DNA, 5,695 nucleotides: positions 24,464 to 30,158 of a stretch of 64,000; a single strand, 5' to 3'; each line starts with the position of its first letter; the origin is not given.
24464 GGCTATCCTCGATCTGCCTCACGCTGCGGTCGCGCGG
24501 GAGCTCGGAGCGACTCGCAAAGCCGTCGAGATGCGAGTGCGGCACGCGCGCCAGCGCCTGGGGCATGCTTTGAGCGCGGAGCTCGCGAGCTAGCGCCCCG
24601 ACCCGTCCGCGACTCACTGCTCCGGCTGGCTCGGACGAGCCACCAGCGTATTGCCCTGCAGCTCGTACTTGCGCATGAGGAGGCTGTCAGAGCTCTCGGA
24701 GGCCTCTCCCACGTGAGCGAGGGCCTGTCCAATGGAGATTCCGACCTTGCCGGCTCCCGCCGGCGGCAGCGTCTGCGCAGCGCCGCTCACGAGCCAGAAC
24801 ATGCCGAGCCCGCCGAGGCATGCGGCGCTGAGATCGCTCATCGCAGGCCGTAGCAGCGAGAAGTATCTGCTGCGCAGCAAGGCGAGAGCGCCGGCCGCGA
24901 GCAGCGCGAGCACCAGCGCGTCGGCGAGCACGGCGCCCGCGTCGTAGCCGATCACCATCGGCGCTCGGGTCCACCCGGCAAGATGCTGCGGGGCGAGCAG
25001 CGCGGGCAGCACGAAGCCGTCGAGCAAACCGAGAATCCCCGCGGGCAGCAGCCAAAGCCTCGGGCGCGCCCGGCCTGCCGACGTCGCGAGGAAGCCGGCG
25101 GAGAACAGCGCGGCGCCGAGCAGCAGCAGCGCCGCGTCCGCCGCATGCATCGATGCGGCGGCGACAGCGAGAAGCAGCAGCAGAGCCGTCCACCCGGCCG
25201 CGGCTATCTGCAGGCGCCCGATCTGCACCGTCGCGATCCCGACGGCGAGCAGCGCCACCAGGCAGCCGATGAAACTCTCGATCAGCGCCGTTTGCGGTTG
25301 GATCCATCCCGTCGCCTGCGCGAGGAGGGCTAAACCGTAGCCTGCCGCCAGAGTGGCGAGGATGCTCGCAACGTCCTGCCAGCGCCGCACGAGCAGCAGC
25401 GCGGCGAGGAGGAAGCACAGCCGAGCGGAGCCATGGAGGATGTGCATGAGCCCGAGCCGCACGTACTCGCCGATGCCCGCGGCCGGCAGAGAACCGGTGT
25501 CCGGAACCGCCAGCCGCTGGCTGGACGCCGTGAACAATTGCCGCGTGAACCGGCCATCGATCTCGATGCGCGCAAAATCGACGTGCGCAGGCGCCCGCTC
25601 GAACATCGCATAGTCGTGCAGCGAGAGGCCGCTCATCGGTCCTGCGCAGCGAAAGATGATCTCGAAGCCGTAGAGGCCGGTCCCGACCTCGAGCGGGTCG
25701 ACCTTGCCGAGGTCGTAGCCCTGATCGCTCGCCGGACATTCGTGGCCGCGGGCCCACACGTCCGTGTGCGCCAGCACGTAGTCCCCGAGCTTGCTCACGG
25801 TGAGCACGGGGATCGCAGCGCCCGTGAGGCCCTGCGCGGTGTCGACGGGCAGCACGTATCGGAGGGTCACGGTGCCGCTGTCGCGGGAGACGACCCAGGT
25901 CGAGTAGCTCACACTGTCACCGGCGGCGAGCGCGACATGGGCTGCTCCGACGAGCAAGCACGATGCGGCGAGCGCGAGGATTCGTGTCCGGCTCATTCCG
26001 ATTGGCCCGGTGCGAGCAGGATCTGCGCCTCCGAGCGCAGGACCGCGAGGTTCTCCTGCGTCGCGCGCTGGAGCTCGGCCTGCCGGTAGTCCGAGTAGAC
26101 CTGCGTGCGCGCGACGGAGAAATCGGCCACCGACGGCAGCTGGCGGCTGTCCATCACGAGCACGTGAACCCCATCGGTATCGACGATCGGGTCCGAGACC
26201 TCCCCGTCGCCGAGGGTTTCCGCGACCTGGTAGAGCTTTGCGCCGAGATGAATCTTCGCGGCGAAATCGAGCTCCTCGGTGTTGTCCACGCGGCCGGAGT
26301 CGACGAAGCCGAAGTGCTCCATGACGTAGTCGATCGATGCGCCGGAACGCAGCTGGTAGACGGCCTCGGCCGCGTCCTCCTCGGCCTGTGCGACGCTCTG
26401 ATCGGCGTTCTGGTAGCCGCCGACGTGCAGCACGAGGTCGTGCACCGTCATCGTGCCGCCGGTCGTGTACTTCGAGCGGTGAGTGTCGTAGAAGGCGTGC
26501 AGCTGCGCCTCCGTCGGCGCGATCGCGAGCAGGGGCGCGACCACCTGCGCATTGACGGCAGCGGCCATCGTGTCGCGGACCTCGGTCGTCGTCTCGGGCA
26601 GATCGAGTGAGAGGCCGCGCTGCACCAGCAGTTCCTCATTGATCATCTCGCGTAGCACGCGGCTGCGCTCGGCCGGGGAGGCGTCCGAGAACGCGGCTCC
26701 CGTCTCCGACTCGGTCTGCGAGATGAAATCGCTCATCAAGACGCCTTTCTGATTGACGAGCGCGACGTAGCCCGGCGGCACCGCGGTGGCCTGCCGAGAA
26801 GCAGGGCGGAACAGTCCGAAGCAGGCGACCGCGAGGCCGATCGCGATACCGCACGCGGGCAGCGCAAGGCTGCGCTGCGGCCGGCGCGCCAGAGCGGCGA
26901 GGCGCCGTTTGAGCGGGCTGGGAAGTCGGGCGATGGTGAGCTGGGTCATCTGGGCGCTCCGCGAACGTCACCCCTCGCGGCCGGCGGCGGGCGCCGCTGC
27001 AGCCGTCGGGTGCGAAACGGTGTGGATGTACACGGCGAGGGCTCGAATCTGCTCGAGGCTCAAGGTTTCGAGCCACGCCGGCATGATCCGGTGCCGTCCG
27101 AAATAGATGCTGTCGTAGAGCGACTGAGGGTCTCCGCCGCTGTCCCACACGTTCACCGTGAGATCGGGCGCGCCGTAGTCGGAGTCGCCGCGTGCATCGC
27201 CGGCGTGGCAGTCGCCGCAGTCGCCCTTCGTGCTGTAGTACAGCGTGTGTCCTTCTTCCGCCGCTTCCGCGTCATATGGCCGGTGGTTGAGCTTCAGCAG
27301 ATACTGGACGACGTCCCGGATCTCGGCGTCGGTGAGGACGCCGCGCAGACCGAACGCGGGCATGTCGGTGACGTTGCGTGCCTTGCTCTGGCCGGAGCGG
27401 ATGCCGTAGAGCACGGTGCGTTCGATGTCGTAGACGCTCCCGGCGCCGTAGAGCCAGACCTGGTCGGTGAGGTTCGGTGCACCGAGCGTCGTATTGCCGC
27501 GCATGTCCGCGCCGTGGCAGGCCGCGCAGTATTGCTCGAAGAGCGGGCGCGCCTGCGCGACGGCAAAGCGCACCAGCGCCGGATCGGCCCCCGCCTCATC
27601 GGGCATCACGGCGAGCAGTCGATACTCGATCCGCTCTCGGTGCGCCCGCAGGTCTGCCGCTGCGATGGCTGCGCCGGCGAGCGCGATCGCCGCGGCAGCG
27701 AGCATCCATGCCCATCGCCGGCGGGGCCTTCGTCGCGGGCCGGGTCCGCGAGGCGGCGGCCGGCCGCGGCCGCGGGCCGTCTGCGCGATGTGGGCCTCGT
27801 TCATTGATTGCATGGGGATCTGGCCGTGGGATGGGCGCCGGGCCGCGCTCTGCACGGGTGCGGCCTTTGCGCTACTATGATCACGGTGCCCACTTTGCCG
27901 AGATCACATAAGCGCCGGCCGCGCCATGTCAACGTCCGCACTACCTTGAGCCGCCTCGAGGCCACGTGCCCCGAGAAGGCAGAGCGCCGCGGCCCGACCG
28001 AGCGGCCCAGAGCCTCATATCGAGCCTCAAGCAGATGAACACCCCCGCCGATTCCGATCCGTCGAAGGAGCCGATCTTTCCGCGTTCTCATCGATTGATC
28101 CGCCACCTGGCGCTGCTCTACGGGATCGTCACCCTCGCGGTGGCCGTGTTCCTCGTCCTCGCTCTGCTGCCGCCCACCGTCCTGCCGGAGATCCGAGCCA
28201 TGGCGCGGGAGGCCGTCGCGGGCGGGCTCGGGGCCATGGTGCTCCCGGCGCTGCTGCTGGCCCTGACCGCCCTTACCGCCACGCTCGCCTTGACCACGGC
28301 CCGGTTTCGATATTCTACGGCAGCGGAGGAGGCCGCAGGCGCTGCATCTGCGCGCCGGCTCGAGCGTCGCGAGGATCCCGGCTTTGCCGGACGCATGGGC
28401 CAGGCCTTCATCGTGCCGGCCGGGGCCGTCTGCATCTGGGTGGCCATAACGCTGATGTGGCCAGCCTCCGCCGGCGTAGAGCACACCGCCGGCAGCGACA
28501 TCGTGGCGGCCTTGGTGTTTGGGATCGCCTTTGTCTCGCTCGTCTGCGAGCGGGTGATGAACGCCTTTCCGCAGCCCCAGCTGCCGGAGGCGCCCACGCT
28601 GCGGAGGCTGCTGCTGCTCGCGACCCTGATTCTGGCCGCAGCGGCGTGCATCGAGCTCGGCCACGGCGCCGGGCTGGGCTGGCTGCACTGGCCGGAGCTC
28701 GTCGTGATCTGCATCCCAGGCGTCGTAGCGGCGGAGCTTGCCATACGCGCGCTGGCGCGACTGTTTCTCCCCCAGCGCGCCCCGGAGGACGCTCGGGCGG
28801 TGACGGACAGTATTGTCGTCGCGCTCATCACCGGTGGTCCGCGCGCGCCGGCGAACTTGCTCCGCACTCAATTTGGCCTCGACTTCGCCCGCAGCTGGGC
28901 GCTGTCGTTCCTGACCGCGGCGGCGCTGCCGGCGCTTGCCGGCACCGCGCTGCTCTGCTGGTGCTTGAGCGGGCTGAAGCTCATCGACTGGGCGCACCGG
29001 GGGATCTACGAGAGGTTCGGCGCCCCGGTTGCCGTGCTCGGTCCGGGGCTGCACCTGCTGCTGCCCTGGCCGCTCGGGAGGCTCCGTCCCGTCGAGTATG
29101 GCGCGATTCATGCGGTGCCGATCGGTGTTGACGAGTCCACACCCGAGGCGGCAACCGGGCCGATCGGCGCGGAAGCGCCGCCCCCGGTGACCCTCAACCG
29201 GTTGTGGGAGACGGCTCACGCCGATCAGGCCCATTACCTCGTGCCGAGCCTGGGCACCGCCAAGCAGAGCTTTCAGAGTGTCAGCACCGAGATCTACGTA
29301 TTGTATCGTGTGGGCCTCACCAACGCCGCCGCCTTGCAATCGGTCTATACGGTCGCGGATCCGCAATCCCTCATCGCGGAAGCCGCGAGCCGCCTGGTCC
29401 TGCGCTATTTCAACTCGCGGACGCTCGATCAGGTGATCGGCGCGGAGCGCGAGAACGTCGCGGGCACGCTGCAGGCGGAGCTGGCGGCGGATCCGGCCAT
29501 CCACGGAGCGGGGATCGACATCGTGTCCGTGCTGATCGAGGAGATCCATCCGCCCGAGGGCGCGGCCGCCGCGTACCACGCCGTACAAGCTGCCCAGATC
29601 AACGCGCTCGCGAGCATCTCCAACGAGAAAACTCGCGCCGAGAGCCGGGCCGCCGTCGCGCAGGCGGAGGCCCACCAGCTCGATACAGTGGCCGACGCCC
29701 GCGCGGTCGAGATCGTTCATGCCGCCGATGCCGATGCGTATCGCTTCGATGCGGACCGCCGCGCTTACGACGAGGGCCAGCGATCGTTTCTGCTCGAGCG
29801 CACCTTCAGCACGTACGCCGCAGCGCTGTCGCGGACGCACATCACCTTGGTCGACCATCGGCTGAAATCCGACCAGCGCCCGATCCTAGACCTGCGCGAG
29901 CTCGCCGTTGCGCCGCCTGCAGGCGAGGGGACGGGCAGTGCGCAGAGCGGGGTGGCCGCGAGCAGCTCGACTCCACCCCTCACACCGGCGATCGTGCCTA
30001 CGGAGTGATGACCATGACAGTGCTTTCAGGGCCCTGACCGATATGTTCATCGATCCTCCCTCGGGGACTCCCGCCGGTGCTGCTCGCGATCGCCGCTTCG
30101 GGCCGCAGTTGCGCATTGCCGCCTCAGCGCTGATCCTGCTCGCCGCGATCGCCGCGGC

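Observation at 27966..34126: Three tandem SPFH (HflK/HflC-like) genes translationally coupled to an HMA-less P1B ATPase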

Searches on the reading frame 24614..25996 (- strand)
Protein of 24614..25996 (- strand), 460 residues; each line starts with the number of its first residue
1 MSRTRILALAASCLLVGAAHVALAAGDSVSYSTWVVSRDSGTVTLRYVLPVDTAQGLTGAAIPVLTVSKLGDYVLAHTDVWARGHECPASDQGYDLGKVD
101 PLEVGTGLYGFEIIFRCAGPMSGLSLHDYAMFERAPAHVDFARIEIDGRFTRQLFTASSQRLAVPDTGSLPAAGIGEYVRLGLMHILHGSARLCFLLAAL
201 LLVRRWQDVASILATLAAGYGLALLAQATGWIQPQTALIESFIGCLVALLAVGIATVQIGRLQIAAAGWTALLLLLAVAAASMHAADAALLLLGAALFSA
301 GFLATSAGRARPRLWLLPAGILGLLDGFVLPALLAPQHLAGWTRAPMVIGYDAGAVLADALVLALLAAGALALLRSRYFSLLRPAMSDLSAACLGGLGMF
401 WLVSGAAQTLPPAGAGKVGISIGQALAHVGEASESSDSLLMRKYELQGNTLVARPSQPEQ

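Call 50: search_protein_families(library=pfam, proteins=[window:24614-25996:-], max_evalue=0.001)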
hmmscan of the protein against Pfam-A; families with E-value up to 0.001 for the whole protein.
window:24614-25996:- (460 aa): 1 family
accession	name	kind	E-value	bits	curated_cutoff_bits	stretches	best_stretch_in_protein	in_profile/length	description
PF13795.12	HupE_UreJ_2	-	2.1e-10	40.9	24.5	1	178-256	1-81/156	HupE / UreJ protein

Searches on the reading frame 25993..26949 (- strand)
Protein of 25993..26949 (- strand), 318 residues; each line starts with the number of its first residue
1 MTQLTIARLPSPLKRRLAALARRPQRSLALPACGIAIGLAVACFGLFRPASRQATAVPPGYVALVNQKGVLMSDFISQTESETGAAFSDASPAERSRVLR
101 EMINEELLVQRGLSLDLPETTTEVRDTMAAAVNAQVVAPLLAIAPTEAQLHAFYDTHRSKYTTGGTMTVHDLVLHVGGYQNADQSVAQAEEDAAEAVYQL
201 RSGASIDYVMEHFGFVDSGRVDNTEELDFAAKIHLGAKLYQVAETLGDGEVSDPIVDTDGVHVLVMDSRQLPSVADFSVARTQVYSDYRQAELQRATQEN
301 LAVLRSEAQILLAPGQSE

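Call 50: search_protein_families(library=pfam, proteins=[window:25993-26949:-], max_evalue=0.001)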
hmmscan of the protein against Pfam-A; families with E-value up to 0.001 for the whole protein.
window:25993-26949:- (318 aa): 1 family
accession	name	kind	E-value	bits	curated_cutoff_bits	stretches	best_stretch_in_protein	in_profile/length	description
PF13145.12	Rotamase_2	-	4.8e-09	37.5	27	1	145-281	1-120/121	PPIC-type PPIASE domain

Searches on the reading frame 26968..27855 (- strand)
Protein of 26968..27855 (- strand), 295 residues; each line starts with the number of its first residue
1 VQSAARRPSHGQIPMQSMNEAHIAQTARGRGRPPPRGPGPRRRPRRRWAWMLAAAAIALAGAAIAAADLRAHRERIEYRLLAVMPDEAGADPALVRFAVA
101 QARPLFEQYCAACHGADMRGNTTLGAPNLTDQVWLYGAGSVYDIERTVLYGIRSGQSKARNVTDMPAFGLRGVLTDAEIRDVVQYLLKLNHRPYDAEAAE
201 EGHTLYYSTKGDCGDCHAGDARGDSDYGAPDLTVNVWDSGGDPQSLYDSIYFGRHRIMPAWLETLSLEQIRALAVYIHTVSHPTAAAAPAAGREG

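Call 50: search_protein_families(library=pfam, proteins=[window:26968-27855:-], max_evalue=0.001)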
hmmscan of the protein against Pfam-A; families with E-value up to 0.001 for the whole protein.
window:26968-27855:- (295 aa): 2 families
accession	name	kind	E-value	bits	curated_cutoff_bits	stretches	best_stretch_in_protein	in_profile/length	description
PF13442.11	Cytochrome_CBB3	-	1.2e-21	77.2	27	2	99-186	3-68/68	Cytochrome C oxidase, cbb3-type, subunit III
PF00034.26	Cytochrom_C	-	3.7e-16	60.6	21.3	1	103-189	5-89/90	Cytochrome c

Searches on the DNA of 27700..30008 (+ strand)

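Call 94: search_rna_families(source=window, start=27700, end=28150, threshold=evalue, max_evalue=1)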
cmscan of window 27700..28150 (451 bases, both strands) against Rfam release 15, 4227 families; matches with E-value up to 1: 0.
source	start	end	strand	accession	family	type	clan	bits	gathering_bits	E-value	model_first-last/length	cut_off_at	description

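Call 101: search_dna_similar(query=L060:10161-14154:+, collection=ecoli_genomes, mode=distant, max_evalue=1e-20, max_rows=8)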
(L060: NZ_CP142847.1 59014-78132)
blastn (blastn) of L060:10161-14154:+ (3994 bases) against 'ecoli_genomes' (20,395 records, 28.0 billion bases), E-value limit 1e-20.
No match.
